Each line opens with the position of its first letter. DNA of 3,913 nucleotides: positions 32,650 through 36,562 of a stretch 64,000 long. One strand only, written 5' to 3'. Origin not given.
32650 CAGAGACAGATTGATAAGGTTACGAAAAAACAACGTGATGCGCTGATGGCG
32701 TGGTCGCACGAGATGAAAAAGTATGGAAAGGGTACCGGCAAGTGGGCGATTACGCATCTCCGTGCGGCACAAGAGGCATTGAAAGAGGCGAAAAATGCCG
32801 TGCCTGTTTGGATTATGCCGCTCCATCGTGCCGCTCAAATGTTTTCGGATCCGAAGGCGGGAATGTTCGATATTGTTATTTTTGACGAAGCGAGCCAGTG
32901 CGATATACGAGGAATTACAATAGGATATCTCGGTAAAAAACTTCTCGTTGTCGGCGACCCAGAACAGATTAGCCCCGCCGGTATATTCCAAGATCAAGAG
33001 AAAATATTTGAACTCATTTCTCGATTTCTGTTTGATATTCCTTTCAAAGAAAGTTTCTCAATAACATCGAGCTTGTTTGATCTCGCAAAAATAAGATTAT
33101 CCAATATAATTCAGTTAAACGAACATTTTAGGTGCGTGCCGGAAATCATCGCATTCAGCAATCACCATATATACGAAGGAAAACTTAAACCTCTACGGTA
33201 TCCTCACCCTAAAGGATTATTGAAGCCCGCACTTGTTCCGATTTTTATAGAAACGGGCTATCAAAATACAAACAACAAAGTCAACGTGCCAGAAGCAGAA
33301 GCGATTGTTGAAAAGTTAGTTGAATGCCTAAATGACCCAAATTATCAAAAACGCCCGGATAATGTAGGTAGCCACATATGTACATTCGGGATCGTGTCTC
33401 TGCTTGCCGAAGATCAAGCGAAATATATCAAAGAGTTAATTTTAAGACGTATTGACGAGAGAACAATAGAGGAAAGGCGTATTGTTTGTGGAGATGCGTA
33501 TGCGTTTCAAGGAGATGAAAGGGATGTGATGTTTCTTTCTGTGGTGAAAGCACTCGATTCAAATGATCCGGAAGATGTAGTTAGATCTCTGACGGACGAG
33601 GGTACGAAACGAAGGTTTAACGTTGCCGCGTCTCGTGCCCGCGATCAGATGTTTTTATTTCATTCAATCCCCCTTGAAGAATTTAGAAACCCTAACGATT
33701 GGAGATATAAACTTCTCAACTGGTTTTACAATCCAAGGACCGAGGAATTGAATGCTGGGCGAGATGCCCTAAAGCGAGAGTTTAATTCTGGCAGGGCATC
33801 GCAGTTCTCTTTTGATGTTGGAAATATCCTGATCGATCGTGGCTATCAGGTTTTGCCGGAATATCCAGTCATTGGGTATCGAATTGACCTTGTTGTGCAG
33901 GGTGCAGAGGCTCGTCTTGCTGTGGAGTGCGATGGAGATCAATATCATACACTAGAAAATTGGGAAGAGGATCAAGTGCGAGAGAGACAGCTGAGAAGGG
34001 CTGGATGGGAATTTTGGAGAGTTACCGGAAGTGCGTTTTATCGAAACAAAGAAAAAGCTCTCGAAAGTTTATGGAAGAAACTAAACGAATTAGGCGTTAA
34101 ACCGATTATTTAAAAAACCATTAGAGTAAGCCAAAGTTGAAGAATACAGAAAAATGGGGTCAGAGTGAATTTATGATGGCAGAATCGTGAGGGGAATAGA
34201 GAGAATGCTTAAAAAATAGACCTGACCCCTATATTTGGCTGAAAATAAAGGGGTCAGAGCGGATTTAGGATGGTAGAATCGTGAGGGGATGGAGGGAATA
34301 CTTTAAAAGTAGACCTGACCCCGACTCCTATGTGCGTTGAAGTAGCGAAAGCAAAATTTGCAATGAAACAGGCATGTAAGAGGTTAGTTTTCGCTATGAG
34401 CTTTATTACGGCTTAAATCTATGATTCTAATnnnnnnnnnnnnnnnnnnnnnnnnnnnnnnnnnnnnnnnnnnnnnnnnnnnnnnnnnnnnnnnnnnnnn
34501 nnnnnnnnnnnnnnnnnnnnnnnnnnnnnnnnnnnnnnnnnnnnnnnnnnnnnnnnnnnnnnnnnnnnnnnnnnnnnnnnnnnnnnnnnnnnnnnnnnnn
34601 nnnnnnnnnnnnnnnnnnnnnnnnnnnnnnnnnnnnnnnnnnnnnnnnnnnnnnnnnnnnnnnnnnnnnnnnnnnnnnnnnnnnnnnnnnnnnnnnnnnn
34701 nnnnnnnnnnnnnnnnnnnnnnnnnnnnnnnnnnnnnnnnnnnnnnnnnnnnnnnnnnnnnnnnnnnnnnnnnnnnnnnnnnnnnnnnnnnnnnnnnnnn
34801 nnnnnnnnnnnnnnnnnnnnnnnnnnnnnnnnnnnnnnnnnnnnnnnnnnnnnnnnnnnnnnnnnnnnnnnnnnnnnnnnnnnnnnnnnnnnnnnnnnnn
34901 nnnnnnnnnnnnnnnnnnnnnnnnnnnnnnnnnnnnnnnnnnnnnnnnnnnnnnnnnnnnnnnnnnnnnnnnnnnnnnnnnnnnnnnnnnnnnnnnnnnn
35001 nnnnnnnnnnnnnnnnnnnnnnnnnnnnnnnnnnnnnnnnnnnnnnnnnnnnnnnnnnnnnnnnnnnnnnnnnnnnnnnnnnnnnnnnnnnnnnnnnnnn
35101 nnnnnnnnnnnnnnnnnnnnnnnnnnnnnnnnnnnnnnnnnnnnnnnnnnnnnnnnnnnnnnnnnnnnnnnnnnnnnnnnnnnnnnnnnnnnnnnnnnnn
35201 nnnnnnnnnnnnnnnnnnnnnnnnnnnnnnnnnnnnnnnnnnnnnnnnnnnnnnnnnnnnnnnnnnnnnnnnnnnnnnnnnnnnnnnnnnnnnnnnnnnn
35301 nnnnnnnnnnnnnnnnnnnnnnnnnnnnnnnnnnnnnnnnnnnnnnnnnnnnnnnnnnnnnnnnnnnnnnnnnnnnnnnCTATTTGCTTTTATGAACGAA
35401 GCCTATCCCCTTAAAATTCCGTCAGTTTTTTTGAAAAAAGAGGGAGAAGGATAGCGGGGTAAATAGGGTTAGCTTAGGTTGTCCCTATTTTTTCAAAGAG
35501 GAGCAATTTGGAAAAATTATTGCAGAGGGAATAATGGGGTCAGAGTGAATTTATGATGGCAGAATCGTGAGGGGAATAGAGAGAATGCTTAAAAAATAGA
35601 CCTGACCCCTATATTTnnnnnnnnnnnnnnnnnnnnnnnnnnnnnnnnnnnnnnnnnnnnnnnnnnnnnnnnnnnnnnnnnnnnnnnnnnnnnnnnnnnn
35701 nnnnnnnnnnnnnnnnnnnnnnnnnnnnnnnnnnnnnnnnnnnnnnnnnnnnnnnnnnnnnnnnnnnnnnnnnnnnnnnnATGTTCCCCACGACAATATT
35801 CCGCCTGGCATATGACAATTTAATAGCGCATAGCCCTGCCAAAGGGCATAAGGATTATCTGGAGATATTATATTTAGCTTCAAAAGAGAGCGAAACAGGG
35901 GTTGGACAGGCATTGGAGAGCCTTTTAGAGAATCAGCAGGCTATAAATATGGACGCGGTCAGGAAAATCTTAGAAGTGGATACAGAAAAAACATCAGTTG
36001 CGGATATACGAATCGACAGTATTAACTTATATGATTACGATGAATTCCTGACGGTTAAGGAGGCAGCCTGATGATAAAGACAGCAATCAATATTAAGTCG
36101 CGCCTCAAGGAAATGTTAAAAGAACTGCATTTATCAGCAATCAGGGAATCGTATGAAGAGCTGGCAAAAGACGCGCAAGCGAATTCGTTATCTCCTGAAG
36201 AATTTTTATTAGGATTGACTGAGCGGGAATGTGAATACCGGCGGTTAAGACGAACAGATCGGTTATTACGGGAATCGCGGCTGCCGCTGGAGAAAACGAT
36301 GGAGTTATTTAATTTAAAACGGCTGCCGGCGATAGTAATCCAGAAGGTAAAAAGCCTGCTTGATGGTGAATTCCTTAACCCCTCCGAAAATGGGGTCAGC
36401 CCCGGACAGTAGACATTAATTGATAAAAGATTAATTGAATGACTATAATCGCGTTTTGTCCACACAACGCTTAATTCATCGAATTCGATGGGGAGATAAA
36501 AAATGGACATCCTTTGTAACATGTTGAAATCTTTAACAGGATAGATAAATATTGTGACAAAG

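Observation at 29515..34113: Giant SF1 helicase + Vsr-like nuclease fusion next to AbiE: candidate single-protein anti-phage nuclease-helicase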

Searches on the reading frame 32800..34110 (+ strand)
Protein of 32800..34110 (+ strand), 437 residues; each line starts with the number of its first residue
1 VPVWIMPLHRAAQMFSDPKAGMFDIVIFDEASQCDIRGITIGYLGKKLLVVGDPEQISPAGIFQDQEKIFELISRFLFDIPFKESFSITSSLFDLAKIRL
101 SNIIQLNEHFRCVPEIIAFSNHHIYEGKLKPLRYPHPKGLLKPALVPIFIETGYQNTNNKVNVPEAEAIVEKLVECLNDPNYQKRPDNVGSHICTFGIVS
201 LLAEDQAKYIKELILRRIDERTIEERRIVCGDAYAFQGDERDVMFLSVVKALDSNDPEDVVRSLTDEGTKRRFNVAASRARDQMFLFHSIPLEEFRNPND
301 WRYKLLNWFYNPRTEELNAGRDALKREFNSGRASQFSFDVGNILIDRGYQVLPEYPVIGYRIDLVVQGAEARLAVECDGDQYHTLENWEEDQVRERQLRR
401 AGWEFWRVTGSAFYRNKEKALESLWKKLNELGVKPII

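Call 83: search_dna_similar(query=window:32800-34110:+, collection=plasmids, mode=protein, max_rows=40, rows=spread)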
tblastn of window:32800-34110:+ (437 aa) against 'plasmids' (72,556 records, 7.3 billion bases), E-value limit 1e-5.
Records with a match: 476; places in all: 478; records where one place covers at least 80% of the query: 440.
Best place of each record, by identity: <60% 476.
By first word of the organism name: Klebsiella 237; Ralstonia 83; Acinetobacter 38; Rhizobium 16; Raoultella 11; Variovorax 5; Streptomyces 5; Mesorhizobium 5; Vibrio 5; Nostoc 5; and 50 more.
By predicted mobility (MOB-suite, as given by PLSDB): conjugative 208; non-mobilizable 137; mobilizable 131.
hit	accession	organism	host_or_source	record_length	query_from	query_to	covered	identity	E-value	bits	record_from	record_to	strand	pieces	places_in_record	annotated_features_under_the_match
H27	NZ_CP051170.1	Ralstonia pseudosolanacearum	Whole organism,potato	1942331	1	436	100%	42.0%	2e-89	303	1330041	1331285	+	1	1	none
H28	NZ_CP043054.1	Acinetobacter pittii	Homo sapiens,urine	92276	1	435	100%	38.3%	6e-83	285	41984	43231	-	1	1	none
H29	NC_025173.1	Acinetobacter pittii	-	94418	1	435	100%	38.3%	7e-83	285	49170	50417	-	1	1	none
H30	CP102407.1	Fusobacteria bacterium ZRK30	pure culture,cold seep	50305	1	435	100%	37.1%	7e-78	270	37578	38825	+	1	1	AAA domain-containing protein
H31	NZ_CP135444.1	Thioclava sp. FTW29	-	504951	2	429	98%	27.8%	1e-23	111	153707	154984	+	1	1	DUF3320 domain-containing protein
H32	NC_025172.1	Acinetobacter sp. M131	-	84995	2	433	99%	27.0%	7e-16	88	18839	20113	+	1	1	DUF4011 domain-containing protein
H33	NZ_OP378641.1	Klebsiella michiganensis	-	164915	2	431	98%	27.1%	4e-23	110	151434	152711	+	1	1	DUF3320 domain-containing protein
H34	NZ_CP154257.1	Raoultella planticola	male,sputum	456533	2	431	98%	27.1%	4e-23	110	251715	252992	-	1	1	DUF3320 domain-containing protein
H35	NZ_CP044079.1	Paracoccus yeei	Homo sapiens,clinical isolate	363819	23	431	94%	28.0%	1e-23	111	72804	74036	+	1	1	DUF3320 domain-containing protein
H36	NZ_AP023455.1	Klebsiella pneumoniae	Homo sapiens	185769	2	431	98%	26.4%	3e-22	107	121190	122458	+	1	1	hhe: DUF4011 domain-containing anti-phage protein Hhe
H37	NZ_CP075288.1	Klebsiella pneumoniae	a feces sample of swine origin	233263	2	431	98%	26.4%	3e-22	107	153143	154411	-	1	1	hhe: DUF4011 domain-containing anti-phage protein Hhe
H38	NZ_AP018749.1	Klebsiella pneumoniae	Homo sapiens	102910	2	431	98%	26.4%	5e-22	106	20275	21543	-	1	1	hhe: DUF4011 domain-containing anti-phage protein Hhe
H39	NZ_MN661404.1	Klebsiella quasipneumoniae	-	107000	2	431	98%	26.4%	5e-22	106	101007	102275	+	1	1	hhe: DUF4011 domain-containing anti-phage protein Hhe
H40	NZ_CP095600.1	Klebsiella pneumoniae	Homo sapiens,Pure culture one microbial ...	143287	2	431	98%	26.4%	5e-22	106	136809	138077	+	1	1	hhe: DUF4011 domain-containing anti-phage protein Hhe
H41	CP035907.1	Klebsiella pneumoniae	Homo sapiens,blood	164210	2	431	98%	26.4%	5e-22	106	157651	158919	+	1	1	DUF4011 domain-containing protein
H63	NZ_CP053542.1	Vibrio europaeus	Argopecten purpuratus,Shellfish hatchery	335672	28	428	92%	22.8%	8e-12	75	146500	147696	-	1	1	DUF4011 domain-containing anti-phage protein Hhe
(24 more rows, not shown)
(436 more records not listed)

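Call 84: get_annotated_region(hit=H36, flank=7000)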
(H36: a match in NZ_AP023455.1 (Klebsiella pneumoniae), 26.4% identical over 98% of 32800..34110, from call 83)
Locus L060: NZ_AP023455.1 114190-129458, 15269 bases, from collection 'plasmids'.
description: Klebsiella pneumoniae strain M941 plasmid pM941-a, complete sequence
organism: Klebsiella pneumoniae (NCBI taxid 573)
taxonomy: Bacteria; Pseudomonadota; Gammaproteobacteria; Enterobacterales; Enterobacteriaceae; Klebsiella; Klebsiella pneumoniae
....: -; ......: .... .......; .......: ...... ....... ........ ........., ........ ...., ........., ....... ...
typing (MOB-suite, as given by PLSDB): conjugative; replicon IncFIB,IncFII,rep_cluster_2183; relaxase MOBF,MOBF; mating-pair formation MPF_F
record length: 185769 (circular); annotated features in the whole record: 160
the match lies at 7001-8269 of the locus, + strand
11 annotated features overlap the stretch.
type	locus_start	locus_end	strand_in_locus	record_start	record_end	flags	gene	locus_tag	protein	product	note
CDS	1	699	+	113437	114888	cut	-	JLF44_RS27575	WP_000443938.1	DUF262 domain-containing protein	-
CDS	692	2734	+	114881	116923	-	-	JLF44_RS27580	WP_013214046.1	DUF262 domain-containing protein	-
CDS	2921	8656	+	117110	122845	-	hhe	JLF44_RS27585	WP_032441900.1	DUF4011 domain-containing anti-phage protein Hhe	GO:0051607 - defense response to virus [Evidence IEA]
CDS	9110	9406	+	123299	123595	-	-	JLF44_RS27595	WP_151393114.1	transposase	GO:0006313 - DNA transposition [Evidence IEA]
CDS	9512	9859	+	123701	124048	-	tnpB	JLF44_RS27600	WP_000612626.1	IS66 family insertion sequence element accessory protein TnpB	-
CDS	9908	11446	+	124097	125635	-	-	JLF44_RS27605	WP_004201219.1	IS66-like element ISKpn24 family transposase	GO:0006313 - DNA transposition [Evidence IEA]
CDS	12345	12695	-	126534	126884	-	-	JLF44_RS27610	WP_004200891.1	hypothetical protein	-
CDS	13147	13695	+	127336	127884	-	-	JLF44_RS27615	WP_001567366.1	thioredoxin fold domain-containing protein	-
CDS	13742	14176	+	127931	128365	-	tolA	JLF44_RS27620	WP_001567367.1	cell envelope integrity protein TolA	GO:0006810 - transport [Evidence IEA]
CDS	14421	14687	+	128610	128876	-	-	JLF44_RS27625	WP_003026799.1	DUF1778 domain-containing protein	-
CDS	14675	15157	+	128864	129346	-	-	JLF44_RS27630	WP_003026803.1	GNAT family N-acetyltransferase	-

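Call 86: search_protein_families(library=pfam, proteins=[L060:2921-8653:+], max_evalue=0.001)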
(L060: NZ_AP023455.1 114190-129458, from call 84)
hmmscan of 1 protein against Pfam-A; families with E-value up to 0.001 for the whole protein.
L060:2921-8653:+ (1911 aa): 11 families
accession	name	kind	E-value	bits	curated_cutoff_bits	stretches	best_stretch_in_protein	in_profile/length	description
PF13195.11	DUF4011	-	1.6e-37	129.3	22.2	1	30-308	1-158/158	Protein of unknown function (DUF4011)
PF18741.7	MTES_1575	-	7.2e-37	125.8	38.2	1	1683-1780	1-96/96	REase_MTES_1575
PF13086.12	AAA_11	-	6.2e-17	62.6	27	2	1378-1420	212-254/257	AAA domain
PF13087.12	AAA_12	-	9.9e-12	45.3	27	1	1455-1637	19-193/195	AAA domain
PF13245.12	AAA_19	-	4.7e-09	37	25.1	0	430-491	1-64/134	AAA domain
PF13604.12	AAA_30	-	3.8e-08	33.7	27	0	428-489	4-67/191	AAA domain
PF00580.27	UvrD-helicase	-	1e-05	25.8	23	1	436-620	10-181/271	UvrD/REP helicase N-terminal domain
PF04480.18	DUF559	-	1.6e-05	25.2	20.6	1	1701-1780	38-108/109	Protein of unknown function (DUF559)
PF01443.25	Viral_helicase1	-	0.00014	22.2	21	0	443-514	1-68/228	Viral superfamily 1 RNA helicase core domain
PF01580.24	FtsK_SpoIIIE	-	0.00058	19.8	24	0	429-466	27-65/221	FtsK/SpoIIIE family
PF13401.12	AAA_22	-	0.00061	20.6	27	0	441-575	6-129/130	AAA domain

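Call 87: get_annotated_region(hit=H63, flank=6000)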
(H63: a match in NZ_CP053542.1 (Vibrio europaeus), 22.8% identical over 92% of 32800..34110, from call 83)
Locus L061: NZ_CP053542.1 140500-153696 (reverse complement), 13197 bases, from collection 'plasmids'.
description: Vibrio europaeus strain NPI-1 plasmid pVEu, complete sequence
organism: Vibrio europaeus (NCBI taxid 300876)
taxonomy: Bacteria; Pseudomonadota; Gammaproteobacteria; Vibrionales; Vibrionaceae; Vibrio; Vibrio europaeus
host: -; source: Argopecten purpuratus,Shellfish hatchery; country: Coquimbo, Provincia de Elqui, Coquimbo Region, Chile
typing (MOB-suite, as given by PLSDB): non-mobilizable
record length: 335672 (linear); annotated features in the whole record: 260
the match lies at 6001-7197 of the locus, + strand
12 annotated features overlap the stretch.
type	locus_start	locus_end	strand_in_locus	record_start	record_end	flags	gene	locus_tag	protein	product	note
CDS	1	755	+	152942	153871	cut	-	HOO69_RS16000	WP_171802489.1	glycine betaine ABC transporter substrate-binding protein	-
CDS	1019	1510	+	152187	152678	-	-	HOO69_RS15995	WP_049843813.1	RDD family protein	-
CDS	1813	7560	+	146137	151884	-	-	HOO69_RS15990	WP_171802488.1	DUF4011 domain-containing anti-phage protein Hhe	-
CDS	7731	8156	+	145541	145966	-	-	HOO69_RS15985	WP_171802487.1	hypothetical protein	-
CDS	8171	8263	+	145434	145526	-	-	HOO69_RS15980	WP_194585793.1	DUF3265 domain-containing protein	-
CDS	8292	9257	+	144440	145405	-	-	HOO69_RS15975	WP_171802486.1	hypothetical protein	-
CDS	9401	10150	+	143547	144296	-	-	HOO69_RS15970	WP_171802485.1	KilA-N domain-containing protein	-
CDS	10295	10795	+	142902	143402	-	-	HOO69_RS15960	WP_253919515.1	hypothetical protein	-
CDS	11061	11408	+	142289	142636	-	-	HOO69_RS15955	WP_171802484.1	zinc ribbon domain-containing protein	-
CDS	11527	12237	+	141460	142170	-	-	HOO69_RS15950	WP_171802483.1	hypothetical protein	-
CDS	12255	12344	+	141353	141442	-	-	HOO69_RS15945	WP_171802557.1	DUF3265 domain-containing protein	-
CDS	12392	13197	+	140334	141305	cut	-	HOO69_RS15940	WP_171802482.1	DUF4917 family protein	-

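Call 88: get_annotated_region(hit=H32, flank=6000)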
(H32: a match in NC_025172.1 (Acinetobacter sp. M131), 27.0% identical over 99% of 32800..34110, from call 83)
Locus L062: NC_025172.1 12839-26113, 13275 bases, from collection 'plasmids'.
description: Acinetobacter sp. M131 plasmid pM131-2, complete sequence
organism: Acinetobacter sp. M131 (NCBI taxid 1280052)
taxonomy: Bacteria; Pseudomonadota; Gammaproteobacteria; Moraxellales; Moraxellaceae; Acinetobacter; Acinetobacter sp. M131
host: -; source: -; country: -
typing (MOB-suite, as given by PLSDB): non-mobilizable; replicon rep_cluster_639
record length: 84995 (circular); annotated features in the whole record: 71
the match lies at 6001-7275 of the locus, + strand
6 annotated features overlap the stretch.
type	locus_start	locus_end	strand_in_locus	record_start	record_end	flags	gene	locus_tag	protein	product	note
CDS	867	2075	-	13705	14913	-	-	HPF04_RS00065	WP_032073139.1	IS256 family transposase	-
CDS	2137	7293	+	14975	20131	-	-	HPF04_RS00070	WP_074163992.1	DUF4011 domain-containing protein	-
CDS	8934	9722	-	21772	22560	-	-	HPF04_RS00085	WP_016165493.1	hypothetical protein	-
CDS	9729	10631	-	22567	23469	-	-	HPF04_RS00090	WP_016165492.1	WYL domain-containing protein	-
CDS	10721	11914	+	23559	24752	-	-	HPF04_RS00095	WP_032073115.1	hypothetical protein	-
CDS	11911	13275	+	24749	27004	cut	-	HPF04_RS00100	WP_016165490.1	ThiF family adenylyltransferase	-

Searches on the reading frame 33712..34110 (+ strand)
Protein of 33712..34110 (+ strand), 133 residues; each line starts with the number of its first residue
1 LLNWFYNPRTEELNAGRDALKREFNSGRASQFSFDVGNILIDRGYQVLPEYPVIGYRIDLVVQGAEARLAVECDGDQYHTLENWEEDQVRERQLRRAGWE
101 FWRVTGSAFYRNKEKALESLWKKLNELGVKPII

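Call 67: search_solved_structures(query=window:33712-34110:+, max_evalue=10, show_alignments=2)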
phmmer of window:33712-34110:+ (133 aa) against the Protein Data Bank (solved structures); distinct sequences matched with E-value up to 10: 4.
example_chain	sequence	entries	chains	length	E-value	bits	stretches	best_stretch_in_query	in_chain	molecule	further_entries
2l8o_A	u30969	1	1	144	0.24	14.5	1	32-102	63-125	Activator of Hsp90 ATPase homologue 1-like C-terminal domain-containing protein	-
9yyg_A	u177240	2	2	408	0.31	14.1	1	38-121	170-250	AI-designed RNA-guided nuclease | AI-generated RNA-guided nuclease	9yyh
7m3l_H2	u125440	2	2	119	0.33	14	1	59-115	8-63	Fab14 Heavy Chain | CPV Fab14 heavy chain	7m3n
3gk8_H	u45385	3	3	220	1.2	12.2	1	59-115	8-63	Fab 14 Heavy Chain | MA28-7 neutralizing antibody heavy chain | neutralizing antibody 22A12, heavy chain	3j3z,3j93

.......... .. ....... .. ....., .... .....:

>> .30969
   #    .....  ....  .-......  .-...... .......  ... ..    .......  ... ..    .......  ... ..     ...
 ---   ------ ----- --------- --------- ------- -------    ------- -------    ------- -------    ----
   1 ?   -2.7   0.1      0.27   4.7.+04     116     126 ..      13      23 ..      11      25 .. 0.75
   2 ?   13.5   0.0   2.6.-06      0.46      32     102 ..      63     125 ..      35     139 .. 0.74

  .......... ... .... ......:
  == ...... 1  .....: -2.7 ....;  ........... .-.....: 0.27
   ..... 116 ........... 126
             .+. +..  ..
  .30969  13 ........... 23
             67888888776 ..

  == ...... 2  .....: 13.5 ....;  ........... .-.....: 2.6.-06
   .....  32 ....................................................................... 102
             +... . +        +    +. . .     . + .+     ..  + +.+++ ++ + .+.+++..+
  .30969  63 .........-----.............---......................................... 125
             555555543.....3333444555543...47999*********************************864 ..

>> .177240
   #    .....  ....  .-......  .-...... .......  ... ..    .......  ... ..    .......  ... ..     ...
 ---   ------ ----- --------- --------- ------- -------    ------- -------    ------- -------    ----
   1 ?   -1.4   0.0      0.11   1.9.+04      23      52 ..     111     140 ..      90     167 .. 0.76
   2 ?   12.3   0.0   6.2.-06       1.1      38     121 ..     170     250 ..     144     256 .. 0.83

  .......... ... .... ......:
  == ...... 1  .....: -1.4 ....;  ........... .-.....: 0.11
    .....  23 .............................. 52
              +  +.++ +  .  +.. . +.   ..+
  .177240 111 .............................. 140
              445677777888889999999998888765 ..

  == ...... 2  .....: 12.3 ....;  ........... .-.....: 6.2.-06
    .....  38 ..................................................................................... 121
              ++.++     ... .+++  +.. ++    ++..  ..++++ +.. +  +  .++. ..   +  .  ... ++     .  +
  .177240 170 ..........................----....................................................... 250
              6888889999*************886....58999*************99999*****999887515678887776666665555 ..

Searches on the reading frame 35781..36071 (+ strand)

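Call 5: search_protein_families(library=pfam, proteins=[window:35781-36071:+], max_evalue=0.01)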
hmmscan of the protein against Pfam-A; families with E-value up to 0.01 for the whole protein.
window:35781-36071:+ (96 aa): 1 family
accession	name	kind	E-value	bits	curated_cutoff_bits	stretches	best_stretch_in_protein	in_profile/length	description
PF24149.1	K1-lyase_Rider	-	0.0084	16.9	27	0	51-86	43-77/89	K1 capsule-specific polysaccharide lyase, Rider domain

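Call 6: search_protein_families(library=padloc, proteins=[window:35781-36071:+], max_evalue=0.01)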
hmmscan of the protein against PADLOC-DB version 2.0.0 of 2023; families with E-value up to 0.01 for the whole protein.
window:35781-36071:+ (96 aa): 0 families

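Call 8: search_protein_families(library=ncbifam, proteins=[window:35781-36071:+], max_evalue=0.01)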
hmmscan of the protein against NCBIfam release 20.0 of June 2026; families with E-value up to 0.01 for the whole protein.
window:35781-36071:+ (96 aa): 0 families

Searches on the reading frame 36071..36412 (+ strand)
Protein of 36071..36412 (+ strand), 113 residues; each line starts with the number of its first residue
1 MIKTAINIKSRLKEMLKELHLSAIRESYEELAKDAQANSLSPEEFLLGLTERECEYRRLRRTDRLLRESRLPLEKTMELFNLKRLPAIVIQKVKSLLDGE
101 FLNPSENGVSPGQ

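Call 5: search_protein_families(library=pfam, proteins=[window:36071-36412:+], max_evalue=0.01)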
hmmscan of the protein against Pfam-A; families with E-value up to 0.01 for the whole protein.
window:36071-36412:+ (113 aa): 1 family
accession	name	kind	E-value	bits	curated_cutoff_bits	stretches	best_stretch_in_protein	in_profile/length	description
PF01695.23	IstB_IS21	-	1.2e-11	45.1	24.1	1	15-107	2-94/238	IstB-like ATP binding protein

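Call 6: search_protein_families(library=padloc, proteins=[window:36071-36412:+], max_evalue=0.01)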
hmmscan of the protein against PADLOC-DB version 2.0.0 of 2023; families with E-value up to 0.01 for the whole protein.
window:36071-36412:+ (113 aa): 1 family
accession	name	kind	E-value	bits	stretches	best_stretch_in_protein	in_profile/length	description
PDLC02630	DrmD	-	0.0014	16.2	1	10-93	6-89/260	DrmD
